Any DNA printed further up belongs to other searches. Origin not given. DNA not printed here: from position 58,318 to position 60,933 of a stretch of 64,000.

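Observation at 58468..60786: A response-regulator receiver domain is fused to the beta/gamma diaphorase subunit of a [NiFe] hydrogenase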

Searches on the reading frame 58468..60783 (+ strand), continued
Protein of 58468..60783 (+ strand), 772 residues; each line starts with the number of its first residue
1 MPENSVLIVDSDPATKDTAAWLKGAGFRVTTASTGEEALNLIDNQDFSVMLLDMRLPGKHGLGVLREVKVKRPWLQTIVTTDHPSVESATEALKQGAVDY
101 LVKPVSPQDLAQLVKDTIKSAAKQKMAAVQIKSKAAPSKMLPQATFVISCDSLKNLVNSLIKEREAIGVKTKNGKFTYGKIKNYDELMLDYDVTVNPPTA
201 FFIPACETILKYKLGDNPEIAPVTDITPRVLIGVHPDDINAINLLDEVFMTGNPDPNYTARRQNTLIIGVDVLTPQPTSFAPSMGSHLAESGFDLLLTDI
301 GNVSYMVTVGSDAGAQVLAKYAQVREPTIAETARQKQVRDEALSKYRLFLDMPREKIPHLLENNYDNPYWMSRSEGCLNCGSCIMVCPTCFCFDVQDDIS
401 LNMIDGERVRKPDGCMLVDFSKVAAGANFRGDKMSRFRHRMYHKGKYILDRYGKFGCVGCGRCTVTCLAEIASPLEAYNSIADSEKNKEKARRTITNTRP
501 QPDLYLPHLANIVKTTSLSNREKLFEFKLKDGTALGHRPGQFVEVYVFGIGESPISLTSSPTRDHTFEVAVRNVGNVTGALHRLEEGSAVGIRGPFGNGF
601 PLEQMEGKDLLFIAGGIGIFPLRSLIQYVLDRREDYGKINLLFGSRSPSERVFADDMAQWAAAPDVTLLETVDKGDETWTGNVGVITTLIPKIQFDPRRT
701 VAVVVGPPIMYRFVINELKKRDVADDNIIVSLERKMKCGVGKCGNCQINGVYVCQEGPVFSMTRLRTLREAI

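Call 16: search_solved_structures(query=window:58468-60783:+, max_evalue=0.00001)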
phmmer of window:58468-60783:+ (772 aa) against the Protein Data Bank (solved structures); distinct sequences matched with E-value up to 0.00001: 132 (the best 60 are shown).
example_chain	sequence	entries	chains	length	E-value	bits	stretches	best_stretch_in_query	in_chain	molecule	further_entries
9nez_C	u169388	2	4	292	2.1e-59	204.6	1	500-762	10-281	Sulfhydrogenase 1 subunit gamma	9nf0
9nez_B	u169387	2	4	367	8.8e-45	156.3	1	172-473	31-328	Sulfhydrogenase 1 subunit beta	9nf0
1ep3_B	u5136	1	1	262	1.6e-19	72.8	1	523-762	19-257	DIHYDROOROTATE DEHYDROGENASE B (PYRK SUBUNIT)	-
1ep1_B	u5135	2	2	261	1.6e-19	72.8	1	523-762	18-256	DIHYDROOROTATE DEHYDROGENASE B (PYRK SUBUNIT)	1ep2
5ksw_B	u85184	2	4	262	1e-17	66.8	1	522-761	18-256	Dihydroorotate dehydrogenase B (NAD(+)), electron transfer subunit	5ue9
1zy2_A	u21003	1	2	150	1.5e-16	63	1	6-121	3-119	transcriptional regulator NtrC1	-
3crn_A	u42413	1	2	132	2e-16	62.5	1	5-123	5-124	Response regulator receiver domain protein, CheY-like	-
4ylf_A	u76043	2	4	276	2.1e-16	62.5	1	512-761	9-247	Dihydroorotate dehydrogenase B (NAD(+)), electron transfer subunit homolog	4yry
1dc7_A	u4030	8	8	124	5.4e-16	61.1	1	5-118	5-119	NITROGEN REGULATION PROTEIN | NITROGEN REGULATION PROTEIN NR(I) | NTRC RECEIVER DOMAIN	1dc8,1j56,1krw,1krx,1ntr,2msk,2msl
4l4u_A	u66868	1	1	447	1e-15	60.2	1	5-121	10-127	Transcriptional regulator (NtrC family)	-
1ny5_A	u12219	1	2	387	1.1e-15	60.1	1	6-121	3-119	transcriptional regulator (NtrC family)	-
5xso_A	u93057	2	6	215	9.2e-15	57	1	5-148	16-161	Response regulator FixJ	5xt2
3jte_A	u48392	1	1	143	5.8e-14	54.4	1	6-119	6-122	Response regulator receiver protein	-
6swl_A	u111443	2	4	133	1.1e-13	53.5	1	1-121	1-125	Two-component response regulator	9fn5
5ep0_A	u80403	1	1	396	6.9e-13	50.8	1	5-129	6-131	Putative repressor protein luxO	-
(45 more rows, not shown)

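Call 20: find_encoding_contigs(protein=P0112, flank=10000, max_places=2)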
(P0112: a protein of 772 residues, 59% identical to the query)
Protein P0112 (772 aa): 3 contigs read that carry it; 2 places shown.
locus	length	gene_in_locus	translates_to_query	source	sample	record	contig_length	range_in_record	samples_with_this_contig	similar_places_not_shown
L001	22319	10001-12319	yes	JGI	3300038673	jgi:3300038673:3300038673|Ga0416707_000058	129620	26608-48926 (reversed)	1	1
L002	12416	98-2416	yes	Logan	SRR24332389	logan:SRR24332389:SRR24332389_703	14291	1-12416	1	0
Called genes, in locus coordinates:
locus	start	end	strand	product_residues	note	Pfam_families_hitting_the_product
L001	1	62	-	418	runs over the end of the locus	PF00919:UPF0004, PF04055:Radical_SAM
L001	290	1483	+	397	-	PF00109:ketoacyl-synt, PF00108:Thiolase_N (weak), PF02801:Ketoacyl-synt_C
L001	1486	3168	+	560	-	PF01368:DHH, PF02272:DHHA1, PF17768:RecJ_OB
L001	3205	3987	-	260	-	PF01790:LGT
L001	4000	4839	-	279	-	PF02881:SRP54_N, PF13245:AAA_19 (faint), PF06414:Zeta_toxin, PF25199:nSTAND_NTPase5 (weak), PF00448:SRP54, PF13401:AAA_22 (weak), PF13604:AAA_30 (weak)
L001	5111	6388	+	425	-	PF00079:Serpin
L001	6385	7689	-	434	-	PF00919:UPF0004, PF04055:Radical_SAM, PF18693:TRAM_2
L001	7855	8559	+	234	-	PF00753:Lactamase_B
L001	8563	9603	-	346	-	PF21016:RlmN_N, PF04055:Radical_SAM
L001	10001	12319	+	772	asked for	PF00072:Response_reg, PF12838:Fer4_7 (faint), PF17179:Fer4_22, PF00970:FAD_binding_6, PF00175:NAD_binding_1, PF10418:DHODB_Fe-S_bind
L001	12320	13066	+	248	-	PF01058:Oxidored_q6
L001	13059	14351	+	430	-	PF00374:NiFeSe_Hases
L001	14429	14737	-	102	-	PF01569:PAP2 (weak)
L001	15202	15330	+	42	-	-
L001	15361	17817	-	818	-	PF20437:LonC_helical, PF13654:AAA_32, PF20436:LonB_AAA-LID, PF05362:Lon_C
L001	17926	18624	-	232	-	PF00072:Response_reg, PF00486:Trans_reg_C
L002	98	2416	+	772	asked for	PF00072:Response_reg, PF12838:Fer4_7 (faint), PF17179:Fer4_22, PF00970:FAD_binding_6, PF00175:NAD_binding_1, PF10418:DHODB_Fe-S_bind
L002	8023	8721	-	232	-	PF00072:Response_reg, PF00486:Trans_reg_C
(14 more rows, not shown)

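Call 21: find_encoding_contigs(protein=P0045, flank=10000, max_places=2)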
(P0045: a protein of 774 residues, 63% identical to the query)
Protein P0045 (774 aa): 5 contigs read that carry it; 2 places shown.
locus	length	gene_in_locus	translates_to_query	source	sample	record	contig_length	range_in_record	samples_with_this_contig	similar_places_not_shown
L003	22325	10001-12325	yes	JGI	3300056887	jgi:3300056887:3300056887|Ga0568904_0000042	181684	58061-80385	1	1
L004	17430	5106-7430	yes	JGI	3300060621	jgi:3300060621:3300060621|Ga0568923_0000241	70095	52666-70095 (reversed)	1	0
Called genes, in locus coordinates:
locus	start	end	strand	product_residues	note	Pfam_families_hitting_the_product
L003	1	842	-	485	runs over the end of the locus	PF00989:PAS, PF13188:PAS_8, PF08448:PAS_4, PF13426:PAS_9, PF08447:PAS_3 (faint), PF07730:HisKA_3, PF02518:HATPase_c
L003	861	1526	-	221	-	PF00072:Response_reg, PF00196:GerE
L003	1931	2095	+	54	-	-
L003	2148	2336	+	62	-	-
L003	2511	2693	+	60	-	-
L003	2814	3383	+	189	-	PF13183:Fer4_8, PF13237:Fer4_10 (faint), PF12838:Fer4_7 (weak), PF13187:Fer4_9, PF13534:Fer4_17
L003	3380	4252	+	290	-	PF02754:CCG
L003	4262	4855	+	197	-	PF00890:FAD_binding_2, PF01266:DAO (weak), PF07992:Pyr_redox_2 (weak), PF12831:FAD_oxidored, PF13450:NAD_binding_8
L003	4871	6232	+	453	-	PF00037:Fer4 (weak), PF12797:Fer4_2 (weak), PF00037:Fer4 (weak), PF13237:Fer4_10, PF14697:Fer4_21, PF12838:Fer4_7, PF13187:Fer4_9, PF00037:Fer4, +3 more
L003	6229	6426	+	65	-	PF02662:FlpD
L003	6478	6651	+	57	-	PF02662:FlpD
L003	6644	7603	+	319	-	PF01058:Oxidored_q6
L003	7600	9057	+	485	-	PF27537:HoxH, PF00374:NiFeSe_Hases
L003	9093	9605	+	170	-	PF01750:HycI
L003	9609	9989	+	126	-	PF00072:Response_reg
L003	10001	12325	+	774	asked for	PF00072:Response_reg, PF12838:Fer4_7 (faint), PF17179:Fer4_22, PF00970:FAD_binding_6 (weak), PF00175:NAD_binding_1, PF10418:DHODB_Fe-S_bind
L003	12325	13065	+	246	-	PF01058:Oxidored_q6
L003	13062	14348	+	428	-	PF00374:NiFeSe_Hases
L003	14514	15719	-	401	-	PF00512:HisKA, PF02518:HATPase_c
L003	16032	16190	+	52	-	-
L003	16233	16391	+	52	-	-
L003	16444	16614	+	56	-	-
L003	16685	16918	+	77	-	-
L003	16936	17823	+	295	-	-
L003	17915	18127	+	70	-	PF13396:PLDc_N (weak)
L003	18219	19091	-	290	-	PF09721:Exosortase_EpsH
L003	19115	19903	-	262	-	PF02517:Rce1-like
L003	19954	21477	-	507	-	PF00112:Peptidase_C1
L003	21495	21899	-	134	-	-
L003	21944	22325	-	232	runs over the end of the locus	-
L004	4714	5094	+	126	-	PF00072:Response_reg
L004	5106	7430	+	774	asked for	PF00072:Response_reg, PF12838:Fer4_7 (faint), PF17179:Fer4_22, PF00970:FAD_binding_6 (weak), PF00175:NAD_binding_1, PF10418:DHODB_Fe-S_bind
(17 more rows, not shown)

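Call 23: find_encoding_contigs(protein=P0036, flank=10000, max_places=1)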
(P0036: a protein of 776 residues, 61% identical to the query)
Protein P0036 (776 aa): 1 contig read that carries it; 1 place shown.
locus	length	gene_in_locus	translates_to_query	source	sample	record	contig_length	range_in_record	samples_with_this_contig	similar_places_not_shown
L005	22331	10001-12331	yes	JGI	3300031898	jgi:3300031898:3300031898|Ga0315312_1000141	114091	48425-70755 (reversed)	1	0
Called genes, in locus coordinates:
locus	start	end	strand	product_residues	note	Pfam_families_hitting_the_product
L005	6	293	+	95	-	PF03992:ABM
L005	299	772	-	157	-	PF00885:DMRL_synthase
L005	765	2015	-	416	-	PF00926:DHBP_synthase, PF00925:GTP_cyclohydro2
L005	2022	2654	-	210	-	PF00677:Lum_binding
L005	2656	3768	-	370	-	PF00383:dCMP_cyt_deam_1, PF14437:MafB19-deam, PF01872:RibD_C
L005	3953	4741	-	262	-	PF04402:SIMPL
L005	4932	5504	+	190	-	PF10502:Peptidase_S26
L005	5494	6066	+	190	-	PF00156:Pribosyltran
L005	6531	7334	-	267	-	PF00809:Pterin_bind, PF03599:CdhD (weak)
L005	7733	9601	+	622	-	PF00111:Fer2, PF17650:RACo_linker, PF17651:Raco_middle, PF14574:RACo_C_ter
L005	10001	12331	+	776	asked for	PF00072:Response_reg, PF12838:Fer4_7 (faint), PF17179:Fer4_22, PF00970:FAD_binding_6 (weak), PF00175:NAD_binding_1, PF10418:DHODB_Fe-S_bind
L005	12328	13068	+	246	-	PF01058:Oxidored_q6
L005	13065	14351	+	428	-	PF00374:NiFeSe_Hases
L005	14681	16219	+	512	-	PF02518:HATPase_c, PF13589:HATPase_c_3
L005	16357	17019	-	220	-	PF02607:B12-binding_2, PF02310:B12-binding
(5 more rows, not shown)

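Call 24: find_encoding_contigs(protein=P0100, flank=10000, max_places=1)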
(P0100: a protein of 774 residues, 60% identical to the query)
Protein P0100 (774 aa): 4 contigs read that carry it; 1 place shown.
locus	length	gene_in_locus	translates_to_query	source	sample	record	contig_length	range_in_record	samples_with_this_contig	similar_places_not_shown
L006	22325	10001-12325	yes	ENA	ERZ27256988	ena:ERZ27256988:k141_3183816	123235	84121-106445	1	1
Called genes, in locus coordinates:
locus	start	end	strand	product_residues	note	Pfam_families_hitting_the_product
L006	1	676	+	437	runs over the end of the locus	PF01875:Memo, PF02900:LigB, PF01871:AMMECR1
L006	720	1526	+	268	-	-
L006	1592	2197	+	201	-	PF00881:Nitroreductase, PF14512:TM1586_NiRdase (faint)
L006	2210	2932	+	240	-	PF18978:DUF5714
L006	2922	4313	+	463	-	PF05496:RuvB_N, PF13191:AAA_16 (faint), PF00004:AAA, PF07728:AAA_5 (weak), PF13173:AAA_14, PF16193:AAA_assoc_2, PF12002:MgsA_C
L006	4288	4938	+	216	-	PF02129:Peptidase_S15 (weak), PF12146:Hydrolase_4, PF12697:Abhydrolase_6 (faint), PF00561:Abhydrolase_1, PF00326:Peptidase_S9 (weak), PF01738:DLH (weak), PF12740:PETase (weak)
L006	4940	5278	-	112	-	-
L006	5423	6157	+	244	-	PF00072:Response_reg, PF00196:GerE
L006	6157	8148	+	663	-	PF01590:GAF, PF13185:GAF_2, PF00989:PAS, PF13188:PAS_8, PF08448:PAS_4, PF13426:PAS_9, PF07730:HisKA_3, PF02518:HATPase_c, +1 more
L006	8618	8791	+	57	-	-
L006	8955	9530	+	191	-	-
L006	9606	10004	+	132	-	PF00072:Response_reg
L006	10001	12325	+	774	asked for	PF00072:Response_reg, PF12838:Fer4_7 (faint), PF17179:Fer4_22, PF00970:FAD_binding_6 (weak), PF00175:NAD_binding_1, PF10418:DHODB_Fe-S_bind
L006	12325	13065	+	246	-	PF01058:Oxidored_q6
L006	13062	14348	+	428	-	PF00374:NiFeSe_Hases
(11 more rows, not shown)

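Call 26: search_protein_representatives(protein=window:58468-60783:+)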
Query: 772 residues. Proteins with E-value up to 0.001 (for the whole library): 208724; up to 1e-10: 18402; up to 1e-30: 1235. The best 150 are listed.
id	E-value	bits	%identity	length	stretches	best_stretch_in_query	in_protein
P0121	0.0e+00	1014.3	57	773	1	1-772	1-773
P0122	5.0e-227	772.1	53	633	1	140-772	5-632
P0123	4.1e-195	666.6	48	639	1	148-771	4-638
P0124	5.5e-188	643.1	46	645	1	147-771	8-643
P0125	3.0e-163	561.3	43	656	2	501-772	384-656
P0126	2.2e-157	541.9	45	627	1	161-771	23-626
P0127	2.3e-143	495.6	55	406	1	375-771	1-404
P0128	2.8e-138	478.7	39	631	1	151-772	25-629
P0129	1.9e-137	475.9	39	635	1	160-770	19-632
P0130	2.6e-132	459.0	38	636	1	150-765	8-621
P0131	9.1e-124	430.7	38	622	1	187-772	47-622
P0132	3.1e-112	392.6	39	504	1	5-484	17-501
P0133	1.4e-111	390.5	42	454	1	150-587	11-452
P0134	2.9e-109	382.8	41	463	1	17-481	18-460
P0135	1.3e-104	367.4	63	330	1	255-498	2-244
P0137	1.0e-97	344.6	38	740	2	136-482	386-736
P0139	2.4e-91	323.6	38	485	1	1-471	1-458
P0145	1.9e-84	300.7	39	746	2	147-481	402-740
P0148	7.1e-82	292.2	38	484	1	6-483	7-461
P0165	4.5e-73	263.1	33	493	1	6-482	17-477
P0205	3.4e-64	233.8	35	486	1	6-474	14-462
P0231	1.1e-61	225.5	34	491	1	3-471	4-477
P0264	5.5e-59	216.5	38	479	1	146-479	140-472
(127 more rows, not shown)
